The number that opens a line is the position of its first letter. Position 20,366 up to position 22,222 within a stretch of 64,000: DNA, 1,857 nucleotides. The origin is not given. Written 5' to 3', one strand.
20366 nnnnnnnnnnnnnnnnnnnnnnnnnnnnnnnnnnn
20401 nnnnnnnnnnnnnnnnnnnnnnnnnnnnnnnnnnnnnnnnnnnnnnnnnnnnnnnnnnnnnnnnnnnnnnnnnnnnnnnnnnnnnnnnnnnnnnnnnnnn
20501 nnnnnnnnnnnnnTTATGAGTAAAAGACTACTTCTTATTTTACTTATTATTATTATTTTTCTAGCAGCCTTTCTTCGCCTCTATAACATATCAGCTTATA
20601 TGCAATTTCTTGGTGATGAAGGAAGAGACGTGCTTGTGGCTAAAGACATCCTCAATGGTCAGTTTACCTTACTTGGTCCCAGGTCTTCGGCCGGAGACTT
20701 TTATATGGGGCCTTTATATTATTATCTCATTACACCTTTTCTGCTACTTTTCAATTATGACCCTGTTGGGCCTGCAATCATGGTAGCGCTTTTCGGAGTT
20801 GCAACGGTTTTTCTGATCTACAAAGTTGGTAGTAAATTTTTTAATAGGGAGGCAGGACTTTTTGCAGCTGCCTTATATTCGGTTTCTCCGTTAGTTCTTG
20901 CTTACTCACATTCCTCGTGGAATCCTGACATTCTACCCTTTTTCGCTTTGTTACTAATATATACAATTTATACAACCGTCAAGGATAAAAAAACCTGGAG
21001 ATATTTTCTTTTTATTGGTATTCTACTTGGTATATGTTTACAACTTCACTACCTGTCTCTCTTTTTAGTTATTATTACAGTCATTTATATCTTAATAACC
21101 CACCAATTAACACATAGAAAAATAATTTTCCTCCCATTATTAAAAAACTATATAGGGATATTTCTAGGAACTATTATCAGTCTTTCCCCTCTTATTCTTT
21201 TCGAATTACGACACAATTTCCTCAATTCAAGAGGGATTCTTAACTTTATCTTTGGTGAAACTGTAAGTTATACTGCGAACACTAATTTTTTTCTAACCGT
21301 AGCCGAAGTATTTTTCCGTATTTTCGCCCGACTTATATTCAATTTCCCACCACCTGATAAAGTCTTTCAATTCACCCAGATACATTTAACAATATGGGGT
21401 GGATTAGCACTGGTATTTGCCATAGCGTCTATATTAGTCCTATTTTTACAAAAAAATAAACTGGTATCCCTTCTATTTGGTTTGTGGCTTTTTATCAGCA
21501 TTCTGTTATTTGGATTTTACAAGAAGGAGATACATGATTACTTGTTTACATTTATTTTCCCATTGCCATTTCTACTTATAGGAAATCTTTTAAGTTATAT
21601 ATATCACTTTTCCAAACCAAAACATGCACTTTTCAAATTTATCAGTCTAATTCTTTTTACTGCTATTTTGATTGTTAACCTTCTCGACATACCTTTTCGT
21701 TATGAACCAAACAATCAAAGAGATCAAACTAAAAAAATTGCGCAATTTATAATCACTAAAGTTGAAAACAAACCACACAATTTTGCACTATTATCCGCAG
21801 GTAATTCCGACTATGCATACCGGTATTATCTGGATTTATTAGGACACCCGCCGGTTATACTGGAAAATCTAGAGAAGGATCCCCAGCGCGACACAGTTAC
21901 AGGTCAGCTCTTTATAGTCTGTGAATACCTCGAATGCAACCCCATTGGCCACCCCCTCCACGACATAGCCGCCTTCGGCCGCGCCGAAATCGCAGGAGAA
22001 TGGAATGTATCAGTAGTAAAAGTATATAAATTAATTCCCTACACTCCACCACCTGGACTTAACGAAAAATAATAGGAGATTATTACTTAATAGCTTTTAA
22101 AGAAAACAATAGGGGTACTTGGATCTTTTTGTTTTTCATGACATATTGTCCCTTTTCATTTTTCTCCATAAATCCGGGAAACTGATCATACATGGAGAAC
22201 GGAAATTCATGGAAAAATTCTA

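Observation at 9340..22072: Nucleotide-sugar island feeding a Und-P-pentose (ArnC/ArnT-like) glycosylation module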

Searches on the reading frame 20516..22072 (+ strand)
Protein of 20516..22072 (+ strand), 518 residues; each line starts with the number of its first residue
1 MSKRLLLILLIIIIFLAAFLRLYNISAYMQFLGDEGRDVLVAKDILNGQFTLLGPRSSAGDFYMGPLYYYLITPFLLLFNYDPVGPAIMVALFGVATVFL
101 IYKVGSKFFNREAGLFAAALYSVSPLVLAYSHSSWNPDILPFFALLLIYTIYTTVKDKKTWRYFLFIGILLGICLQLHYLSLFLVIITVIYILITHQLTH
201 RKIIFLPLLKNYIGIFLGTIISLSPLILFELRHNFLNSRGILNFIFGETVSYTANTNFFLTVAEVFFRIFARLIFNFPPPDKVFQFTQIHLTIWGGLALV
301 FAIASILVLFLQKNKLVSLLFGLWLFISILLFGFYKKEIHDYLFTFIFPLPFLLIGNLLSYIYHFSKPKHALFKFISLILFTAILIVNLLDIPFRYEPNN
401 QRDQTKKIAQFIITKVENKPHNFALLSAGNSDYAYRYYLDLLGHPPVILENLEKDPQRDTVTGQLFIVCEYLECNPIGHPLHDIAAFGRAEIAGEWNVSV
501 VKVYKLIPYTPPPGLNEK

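Call 8: search_protein_families(library=pfam, proteins=[window:20516-22072:+], max_evalue=0.01)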
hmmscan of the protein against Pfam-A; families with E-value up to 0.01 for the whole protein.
window:20516-22072:+ (518 aa): 2 families
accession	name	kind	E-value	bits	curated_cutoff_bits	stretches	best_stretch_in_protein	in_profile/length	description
PF13231.12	PMT_2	-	3.6e-17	63.5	26.1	1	66-206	4-145/160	Dolichyl-phosphate-mannose-protein mannosyltransferase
PF03779.20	SPW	-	0.00065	20.6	31.5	0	285-336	25-75/93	SPW repeat domain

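Call 12: search_solved_structures(query=window:20516-22072:+, max_evalue=1, show_alignments=2)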
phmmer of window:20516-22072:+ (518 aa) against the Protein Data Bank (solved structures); distinct sequences matched with E-value up to 1: 3.
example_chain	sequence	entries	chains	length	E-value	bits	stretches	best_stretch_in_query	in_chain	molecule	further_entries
2g5c_A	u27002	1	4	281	0.52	12.6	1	321-375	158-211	prephenate dehydrogenase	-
5vjv_A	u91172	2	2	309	0.53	12.6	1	401-445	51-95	Rhizobiales-like phosphatase 2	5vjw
3ggg_D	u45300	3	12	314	0.62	12.3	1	322-375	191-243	Prephenate dehydrogenase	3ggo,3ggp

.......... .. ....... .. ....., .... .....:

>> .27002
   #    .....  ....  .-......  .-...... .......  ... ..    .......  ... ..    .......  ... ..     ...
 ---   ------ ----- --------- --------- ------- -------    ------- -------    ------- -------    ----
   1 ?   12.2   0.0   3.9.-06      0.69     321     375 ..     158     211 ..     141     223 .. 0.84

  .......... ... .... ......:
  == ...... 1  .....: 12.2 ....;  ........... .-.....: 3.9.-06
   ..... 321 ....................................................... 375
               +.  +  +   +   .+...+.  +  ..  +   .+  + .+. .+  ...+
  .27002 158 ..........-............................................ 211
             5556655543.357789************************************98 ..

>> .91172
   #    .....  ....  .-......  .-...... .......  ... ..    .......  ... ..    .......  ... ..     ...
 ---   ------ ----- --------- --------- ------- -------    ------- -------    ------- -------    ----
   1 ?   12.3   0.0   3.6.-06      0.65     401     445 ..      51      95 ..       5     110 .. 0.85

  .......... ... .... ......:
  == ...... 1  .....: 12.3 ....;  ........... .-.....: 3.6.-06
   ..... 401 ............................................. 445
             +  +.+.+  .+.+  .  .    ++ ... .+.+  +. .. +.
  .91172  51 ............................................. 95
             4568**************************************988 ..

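Call 13: find_homologous_proteins(query=window:20516-22072:+, max_evalue=0.00001)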
Query window:20516-22072:+ (518 aa): 3091 proteins with E <= 0.00001 among 8000 candidates; the best 120 are listed.
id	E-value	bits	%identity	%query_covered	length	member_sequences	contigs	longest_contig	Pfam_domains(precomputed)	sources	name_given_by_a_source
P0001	0.0e+0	1141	100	100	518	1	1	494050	PF13231.13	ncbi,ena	-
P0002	6.2e-246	836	74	98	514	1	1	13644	PF13231.13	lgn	-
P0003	8.7e-241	819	72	98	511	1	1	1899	PF13231.13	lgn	-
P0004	3.7e-240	817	72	98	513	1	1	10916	PF13231.13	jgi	jgi:4-amino-4-deoxy-L-arabinose transferase-like glycosyltransferase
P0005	1.9e-239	814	73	95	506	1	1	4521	PF13231.13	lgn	-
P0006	6.2e-239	813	71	94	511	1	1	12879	PF13231.13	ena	-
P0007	1.7e-238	811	73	94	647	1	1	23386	PF00581.26,PF13231.13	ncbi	-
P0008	4.2e-235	800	70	98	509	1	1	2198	PF13231.13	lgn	-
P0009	6.1e-233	793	69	98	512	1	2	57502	PF13231.13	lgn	-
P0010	1.1e-231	789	70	98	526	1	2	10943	PF13231.13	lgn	-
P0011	7.3e-227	773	72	93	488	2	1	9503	PF13231.13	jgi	jgi:4-amino-4-deoxy-L-arabinose transferase-like glycosyltransferase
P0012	1.9e-226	771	68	98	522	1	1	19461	PF13231.13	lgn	-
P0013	9.3e-220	749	65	94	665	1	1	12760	PF00581.26,PF13231.13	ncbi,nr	ncbi:glycosyltransferase family 39 protein, partial [Patescibacteria group bacterium]|nr:glycosyltra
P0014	4.5e-217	740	67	95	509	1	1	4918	PF03779.21,PF13231.13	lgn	-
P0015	1.5e-216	739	66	98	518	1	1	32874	PF13231.13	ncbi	-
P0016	4.9e-214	730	66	96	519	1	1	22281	PF13231.13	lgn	-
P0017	1.5e-212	726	66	95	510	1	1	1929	PF13231.13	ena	-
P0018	2.0e-212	725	62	94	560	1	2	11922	PF13231.13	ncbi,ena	-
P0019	1.1e-209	716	63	98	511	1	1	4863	PF13231.13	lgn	-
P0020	9.7e-207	706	64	95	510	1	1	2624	PF13231.13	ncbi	-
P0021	1.2e-206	706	64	94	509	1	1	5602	PF13231.13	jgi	jgi:4-amino-4-deoxy-L-arabinose transferase-like glycosyltransferase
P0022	7.4e-198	677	59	99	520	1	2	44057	PF13231.13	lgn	-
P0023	5.0e-197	674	60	95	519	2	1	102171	PF13231.13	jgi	-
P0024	9.2e-197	673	59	95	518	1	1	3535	PF13231.13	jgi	jgi:4-amino-4-deoxy-L-arabinose transferase-like glycosyltransferase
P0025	8.6e-196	670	59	99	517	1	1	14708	PF13231.13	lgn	-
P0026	9.3e-196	670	63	93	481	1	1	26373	PF13231.13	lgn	-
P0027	1.1e-195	670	60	98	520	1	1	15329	PF13231.13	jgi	jgi:4-amino-4-deoxy-L-arabinose transferase-like glycosyltransferase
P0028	4.2e-195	668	60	98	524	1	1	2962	PF13231.13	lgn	-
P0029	7.5e-195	667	58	98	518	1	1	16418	PF02366.25,PF13231.13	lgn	-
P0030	9.0e-195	667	61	98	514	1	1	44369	PF13231.13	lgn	-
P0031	2.1e-193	662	59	98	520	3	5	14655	PF13231.13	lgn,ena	-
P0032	3.0e-193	662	56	98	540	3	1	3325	PF13231.13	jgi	-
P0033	5.0e-192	658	57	98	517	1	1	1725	PF13231.13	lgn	-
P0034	1.3e-191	656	59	94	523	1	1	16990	PF13231.13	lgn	-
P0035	3.9e-191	655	58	94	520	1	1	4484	PF13231.13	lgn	-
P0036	4.8e-191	655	58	100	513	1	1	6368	PF13231.13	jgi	-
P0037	8.3e-191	654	62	93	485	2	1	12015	PF13231.13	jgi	jgi:4-amino-4-deoxy-L-arabinose transferase-like glycosyltransferase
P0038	3.0e-190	652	60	95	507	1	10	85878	PF13231.13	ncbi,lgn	-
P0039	3.3e-190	652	58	94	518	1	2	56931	PF13231.13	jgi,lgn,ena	-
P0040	4.1e-190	652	60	95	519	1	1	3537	PF13231.13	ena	-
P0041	6.0e-190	651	58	98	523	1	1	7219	PF13231.13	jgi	jgi:4-amino-4-deoxy-L-arabinose transferase-like glycosyltransferase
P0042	9.9e-188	644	58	95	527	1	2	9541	PF13231.13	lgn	-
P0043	1.1e-187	643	55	94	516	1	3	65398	PF02366.25,PF13231.13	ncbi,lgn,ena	-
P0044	5.0e-187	641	57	98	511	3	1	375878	PF13231.13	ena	-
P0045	8.0e-187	641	58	95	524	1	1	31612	PF13231.13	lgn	-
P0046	2.6e-186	639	57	98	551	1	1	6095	PF13231.13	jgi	jgi:4-amino-4-deoxy-L-arabinose transferase-like glycosyltransferase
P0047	4.7e-186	638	59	95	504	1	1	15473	PF13231.13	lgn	-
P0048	6.1e-185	634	55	98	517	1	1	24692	PF13231.13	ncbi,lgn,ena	-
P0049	1.0e-184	634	58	95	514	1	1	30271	PF13231.13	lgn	-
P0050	1.4e-184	633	59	95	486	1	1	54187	PF13231.13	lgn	-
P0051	2.1e-184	633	57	98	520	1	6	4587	PF13231.13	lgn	-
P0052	3.9e-184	632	57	95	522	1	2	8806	PF02366.25,PF13231.13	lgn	-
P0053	7.6e-184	631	56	94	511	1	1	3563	PF13231.13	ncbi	-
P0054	1.0e-183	630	57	95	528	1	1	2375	PF13231.13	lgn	-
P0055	1.1e-183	630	56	95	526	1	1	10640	PF13231.13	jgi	jgi:4-amino-4-deoxy-L-arabinose transferase-like glycosyltransferase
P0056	1.2e-183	630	56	98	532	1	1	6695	PF02366.25,PF13231.13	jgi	jgi:4-amino-4-deoxy-L-arabinose transferase-like glycosyltransferase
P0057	4.5e-183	628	58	97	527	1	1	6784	PF13231.13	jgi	jgi:4-amino-4-deoxy-L-arabinose transferase-like glycosyltransferase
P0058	7.8e-183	627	56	98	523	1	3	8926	PF13231.13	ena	-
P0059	8.0e-183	627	57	98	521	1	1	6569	PF13231.13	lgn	-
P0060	1.7e-182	626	57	98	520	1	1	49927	PF13231.13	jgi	jgi:4-amino-4-deoxy-L-arabinose transferase-like glycosyltransferase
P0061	2.5e-182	626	55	94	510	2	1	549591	PF02366.25,PF13231.13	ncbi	-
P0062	6.7e-182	624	57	95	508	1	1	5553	PF13231.13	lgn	-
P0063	1.1e-181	624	59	94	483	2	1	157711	PF13231.13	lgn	-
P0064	2.0e-181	623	57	98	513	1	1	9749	PF13231.13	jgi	jgi:4-amino-4-deoxy-L-arabinose transferase-like glycosyltransferase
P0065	2.8e-181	622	56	94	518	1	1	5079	PF13231.13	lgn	-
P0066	3.5e-181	622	55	95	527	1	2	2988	PF02366.25,PF13231.13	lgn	-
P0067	7.0e-181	621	57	95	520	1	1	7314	PF13231.13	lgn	-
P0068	8.0e-181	621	56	95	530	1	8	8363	PF13231.13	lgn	-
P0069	8.0e-181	621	56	95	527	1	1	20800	PF13231.13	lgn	-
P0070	9.5e-181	621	57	95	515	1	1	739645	PF13231.13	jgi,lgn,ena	-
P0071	1.2e-180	620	55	98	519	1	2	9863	PF13231.13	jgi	-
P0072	1.8e-180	620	56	98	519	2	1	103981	PF13231.13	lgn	-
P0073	2.0e-180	620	57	94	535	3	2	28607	PF13231.13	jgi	-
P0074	3.8e-180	619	58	95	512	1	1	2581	PF13231.13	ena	-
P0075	5.9e-180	618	55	98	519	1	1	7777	PF13231.13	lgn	-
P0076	1.4e-179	617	58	93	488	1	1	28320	PF13231.13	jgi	jgi:4-amino-4-deoxy-L-arabinose transferase-like glycosyltransferase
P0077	1.6e-179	617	55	98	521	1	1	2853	PF13231.13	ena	-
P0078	1.9e-179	616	55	95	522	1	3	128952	PF13231.13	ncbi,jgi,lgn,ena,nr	ncbi:MAG TPA: glycosyltransferase family 39 protein [Candidatus Acidoferrales bacterium]|nr:glycosyl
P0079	3.0e-179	616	55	98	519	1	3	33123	PF13231.13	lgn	-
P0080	4.3e-179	615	56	98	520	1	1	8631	PF13231.13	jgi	jgi:4-amino-4-deoxy-L-arabinose transferase-like glycosyltransferase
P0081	2.4e-178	613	54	98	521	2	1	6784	PF13231.13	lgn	-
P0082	6.8e-178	611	56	98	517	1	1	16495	PF13231.13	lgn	-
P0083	9.3e-178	611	55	98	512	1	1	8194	PF13231.13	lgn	-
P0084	1.7e-177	610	56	95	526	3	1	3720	PF13231.13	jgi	jgi:4-amino-4-deoxy-L-arabinose transferase-like glycosyltransferase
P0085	3.8e-177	609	55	98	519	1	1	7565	PF13231.13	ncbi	ncbi:MAG TPA: glycosyltransferase family 39 protein [Patescibacteria group bacterium]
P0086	7.9e-177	608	55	95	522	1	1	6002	PF13231.13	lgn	-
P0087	9.3e-177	607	55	93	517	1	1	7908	PF13231.13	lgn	-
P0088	1.2e-176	607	54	96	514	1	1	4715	PF13231.13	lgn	-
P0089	1.5e-176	607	55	95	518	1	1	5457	PF13231.13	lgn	-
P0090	1.7e-176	607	56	94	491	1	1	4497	PF13231.13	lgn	-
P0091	3.9e-176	605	55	98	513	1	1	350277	PF13231.13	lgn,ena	-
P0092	4.0e-176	605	55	99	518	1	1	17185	PF13231.13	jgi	jgi:4-amino-4-deoxy-L-arabinose transferase-like glycosyltransferase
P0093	4.2e-176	605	56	95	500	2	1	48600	PF13231.13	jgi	jgi:4-amino-4-deoxy-L-arabinose transferase-like glycosyltransferase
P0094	1.2e-175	604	53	98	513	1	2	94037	PF13231.13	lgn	-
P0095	2.3e-175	603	55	95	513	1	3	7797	PF13231.13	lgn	-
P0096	2.8e-175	603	54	99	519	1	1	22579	PF13231.13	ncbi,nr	ncbi:glycosyltransferase family 39 protein [Candidatus Roizmanbacteria bacterium]|nr:glycosyltransfe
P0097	4.5e-175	602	57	93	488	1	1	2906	PF02366.25,PF13231.13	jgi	jgi:4-amino-4-deoxy-L-arabinose transferase-like glycosyltransferase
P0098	1.4e-174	600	54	98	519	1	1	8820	PF13231.13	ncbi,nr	ncbi:MAG TPA: glycosyltransferase family 39 protein [Patescibacteria group bacterium]|nr:glycosyltra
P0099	1.5e-174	600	55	95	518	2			PF13231.13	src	-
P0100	3.0e-174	599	54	98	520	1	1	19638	PF13231.13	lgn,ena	-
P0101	3.1e-174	599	55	95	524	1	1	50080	PF13231.13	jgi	jgi:4-amino-4-deoxy-L-arabinose transferase-like glycosyltransferase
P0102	6.2e-174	598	55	95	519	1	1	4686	PF13231.13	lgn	-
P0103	6.5e-174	598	55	94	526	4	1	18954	PF13231.13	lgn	-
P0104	1.2e-173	597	54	98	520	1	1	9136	PF13231.13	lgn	-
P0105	1.3e-173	597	55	98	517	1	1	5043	PF13231.13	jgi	jgi:4-amino-4-deoxy-L-arabinose transferase-like glycosyltransferase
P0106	5.5e-173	595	55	95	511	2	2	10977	PF13231.13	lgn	-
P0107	5.7e-173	595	53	98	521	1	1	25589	PF13231.13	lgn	-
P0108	6.9e-173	595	54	94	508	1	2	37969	PF13231.13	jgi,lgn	jgi:4-amino-4-deoxy-L-arabinose transferase-like glycosyltransferase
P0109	8.1e-173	594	53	94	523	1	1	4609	PF13231.13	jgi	jgi:4-amino-4-deoxy-L-arabinose transferase-like glycosyltransferase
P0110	8.9e-173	594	55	95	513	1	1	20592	PF13231.13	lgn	-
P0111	2.4e-172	593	53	98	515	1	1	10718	PF13231.13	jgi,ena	-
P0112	2.5e-172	593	54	98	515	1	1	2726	PF02366.25,PF13231.13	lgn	-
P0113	2.7e-172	593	55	95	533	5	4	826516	PF13231.13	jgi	jgi:4-amino-4-deoxy-L-arabinose transferase-like glycosyltransferase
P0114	2.7e-172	593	55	95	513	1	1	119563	PF13231.13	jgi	jgi:uncharacterized membrane protein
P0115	4.2e-172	592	54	98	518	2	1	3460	PF13231.13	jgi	jgi:4-amino-4-deoxy-L-arabinose transferase-like glycosyltransferase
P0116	4.5e-172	592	55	97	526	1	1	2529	PF13231.13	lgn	-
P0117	7.8e-172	591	54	98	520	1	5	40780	PF13231.13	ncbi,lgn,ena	-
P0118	8.3e-172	591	53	95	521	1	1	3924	PF13231.13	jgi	jgi:4-amino-4-deoxy-L-arabinose transferase-like glycosyltransferase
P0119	8.4e-172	591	56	94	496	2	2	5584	PF02366.25,PF13231.13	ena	-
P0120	1.0e-171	591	55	95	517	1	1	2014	PF13231.13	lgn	-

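Call 15: find_encoding_contigs(protein=P0001, flank=10000, max_places=2)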
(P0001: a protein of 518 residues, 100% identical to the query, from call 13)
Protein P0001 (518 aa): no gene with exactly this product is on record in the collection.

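Call 16: find_encoding_contigs(protein=P0044, flank=10000, max_places=2)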
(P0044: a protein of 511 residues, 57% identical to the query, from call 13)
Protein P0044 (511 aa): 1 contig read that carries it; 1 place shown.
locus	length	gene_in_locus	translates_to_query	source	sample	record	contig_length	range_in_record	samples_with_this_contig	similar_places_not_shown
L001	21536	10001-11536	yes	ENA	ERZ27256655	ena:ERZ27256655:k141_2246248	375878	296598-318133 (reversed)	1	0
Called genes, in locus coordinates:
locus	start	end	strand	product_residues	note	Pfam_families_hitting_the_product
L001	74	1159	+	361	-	PF01073:3Beta_HSD, PF01370:Epimerase, PF02719:Polysacc_synt_2, PF04321:RmlD_sub_bind, PF07993:NAD_binding_4, PF16363:GDP_Man_Dehyd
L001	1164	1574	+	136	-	PF05523:FdtA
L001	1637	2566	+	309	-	PF00535:Glycos_transf_2, PF13641:Glyco_tranf_2_3, PF13712:Glyco_tranf_2_5 (weak), PF13632:Glyco_trans_2_3 (faint)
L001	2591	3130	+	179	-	PF00293:NUDIX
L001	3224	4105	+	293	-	PF01370:Epimerase, PF04321:RmlD_sub_bind, PF01073:3Beta_HSD, PF02719:Polysacc_synt_2 (weak), PF16363:GDP_Man_Dehyd, PF07993:NAD_binding_4, PF13460:NAD_binding_10 (weak)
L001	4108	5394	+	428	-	PF03446:NAD_binding_2 (faint), PF03721:UDPG_MGDP_dh_N, PF03807:F420_oxidored (faint), PF00984:UDPG_MGDP_dh, PF03720:UDPG_MGDP_dh_C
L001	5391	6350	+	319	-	PF01073:3Beta_HSD (weak), PF01370:Epimerase, PF02719:Polysacc_synt_2 (weak), PF04321:RmlD_sub_bind (weak), PF16363:GDP_Man_Dehyd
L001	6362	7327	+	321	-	PF01370:Epimerase, PF04321:RmlD_sub_bind, PF05368:NmrA (weak), PF16363:GDP_Man_Dehyd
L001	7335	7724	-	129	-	-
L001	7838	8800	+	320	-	PF01073:3Beta_HSD, PF01370:Epimerase, PF02719:Polysacc_synt_2 (faint), PF16363:GDP_Man_Dehyd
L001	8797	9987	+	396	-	PF00535:Glycos_transf_2, PF04138:GtrA_DPMS_TM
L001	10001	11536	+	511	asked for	PF13231:PMT_2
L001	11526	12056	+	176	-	PF00156:Pribosyltran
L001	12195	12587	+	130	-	-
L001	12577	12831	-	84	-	-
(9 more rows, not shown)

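Call 17: find_encoding_contigs(protein=P0009, flank=10000, max_places=2)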
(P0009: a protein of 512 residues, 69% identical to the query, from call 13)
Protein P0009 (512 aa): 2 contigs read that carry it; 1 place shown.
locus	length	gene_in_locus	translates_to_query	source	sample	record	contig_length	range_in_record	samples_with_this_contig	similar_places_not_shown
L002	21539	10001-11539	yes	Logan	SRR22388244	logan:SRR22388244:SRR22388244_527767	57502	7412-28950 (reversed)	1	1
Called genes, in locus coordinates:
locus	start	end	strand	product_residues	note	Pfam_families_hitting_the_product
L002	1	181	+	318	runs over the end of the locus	PF01370:Epimerase, PF02719:Polysacc_synt_2 (weak), PF04321:RmlD_sub_bind (weak), PF16363:GDP_Man_Dehyd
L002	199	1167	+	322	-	PF01370:Epimerase, PF04321:RmlD_sub_bind, PF05368:NmrA (weak), PF16363:GDP_Man_Dehyd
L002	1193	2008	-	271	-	PF00005:ABC_tran, PF02463:SMC_N, PF13304:AAA_21 (faint)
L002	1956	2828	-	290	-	PF00528:BPD_transp_1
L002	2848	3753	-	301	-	PF00528:BPD_transp_1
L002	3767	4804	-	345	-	PF12849:PBP_like_2, PF01547:SBP_bac_1, PF12727:PBP_like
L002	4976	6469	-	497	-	PF00224:PK, PF02887:PK_C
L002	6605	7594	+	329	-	PF04014:MazE_antitoxin (weak), PF01895:PhoU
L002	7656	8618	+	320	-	PF01073:3Beta_HSD, PF01370:Epimerase, PF02719:Polysacc_synt_2 (faint), PF07993:NAD_binding_4 (faint), PF16363:GDP_Man_Dehyd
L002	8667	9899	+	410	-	PF00535:Glycos_transf_2, PF04138:GtrA_DPMS_TM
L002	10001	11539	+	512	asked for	PF13231:PMT_2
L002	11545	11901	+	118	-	PF00581:Rhodanese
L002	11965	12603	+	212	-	-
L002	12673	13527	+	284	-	PF00288:GHMP_kinases_N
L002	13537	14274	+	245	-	PF02006:PPS_PS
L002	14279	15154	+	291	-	PF02548:Pantoate_transf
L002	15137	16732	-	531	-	-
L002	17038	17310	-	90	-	-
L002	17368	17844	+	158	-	PF14584:DUF4446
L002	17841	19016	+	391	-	PF11258:DUF3048, PF17479:DUF3048_C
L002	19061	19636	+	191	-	-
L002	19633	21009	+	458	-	PF21760:SecD_1st, PF22599:SecDF_P1_head, PF02355:SecD_SecF_C, PF03176:MMPL (weak)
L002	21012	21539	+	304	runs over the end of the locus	PF07549:Sec_GG (faint), PF02355:SecD_SecF_C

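Call 18: find_encoding_contigs(protein=P0113, flank=10000, max_places=2)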
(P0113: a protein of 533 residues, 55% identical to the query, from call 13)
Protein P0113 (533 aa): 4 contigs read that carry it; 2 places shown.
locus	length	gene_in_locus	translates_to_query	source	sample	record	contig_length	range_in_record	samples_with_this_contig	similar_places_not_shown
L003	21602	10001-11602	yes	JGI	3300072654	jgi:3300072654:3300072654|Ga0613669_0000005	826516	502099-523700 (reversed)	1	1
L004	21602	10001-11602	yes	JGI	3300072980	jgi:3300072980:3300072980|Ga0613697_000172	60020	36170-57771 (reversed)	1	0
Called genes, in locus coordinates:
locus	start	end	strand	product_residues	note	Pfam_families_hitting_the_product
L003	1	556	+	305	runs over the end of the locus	PF00188:CAP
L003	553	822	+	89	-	-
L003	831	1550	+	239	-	PF00483:NTP_transferase, PF12804:NTP_transf_3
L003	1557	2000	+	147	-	PF14667:Polysacc_synt_C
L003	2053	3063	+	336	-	PF01073:3Beta_HSD, PF01370:Epimerase, PF02719:Polysacc_synt_2, PF04321:RmlD_sub_bind, PF07993:NAD_binding_4, PF13460:NAD_binding_10, PF16363:GDP_Man_Dehyd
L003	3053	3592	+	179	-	PF00293:NUDIX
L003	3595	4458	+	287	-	PF01073:3Beta_HSD, PF01370:Epimerase, PF04321:RmlD_sub_bind, PF13460:NAD_binding_10 (faint), PF16363:GDP_Man_Dehyd, PF07993:NAD_binding_4 (weak)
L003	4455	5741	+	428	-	PF01210:NAD_Gly3P_dh_N (faint), PF03446:NAD_binding_2 (faint), PF03721:UDPG_MGDP_dh_N, PF00984:UDPG_MGDP_dh, PF03720:UDPG_MGDP_dh_C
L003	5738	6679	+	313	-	PF01370:Epimerase, PF02719:Polysacc_synt_2 (faint), PF04321:RmlD_sub_bind, PF16363:GDP_Man_Dehyd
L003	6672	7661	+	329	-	PF01370:Epimerase, PF04321:RmlD_sub_bind, PF05368:NmrA, PF16363:GDP_Man_Dehyd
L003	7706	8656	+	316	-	PF01073:3Beta_HSD (weak), PF01370:Epimerase, PF02719:Polysacc_synt_2 (faint), PF04321:RmlD_sub_bind, PF16363:GDP_Man_Dehyd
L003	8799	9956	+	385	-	PF00535:Glycos_transf_2, PF04138:GtrA_DPMS_TM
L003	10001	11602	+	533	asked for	PF13231:PMT_2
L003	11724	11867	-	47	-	PF18930:DUF5679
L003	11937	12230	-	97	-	-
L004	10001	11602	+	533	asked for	PF13231:PMT_2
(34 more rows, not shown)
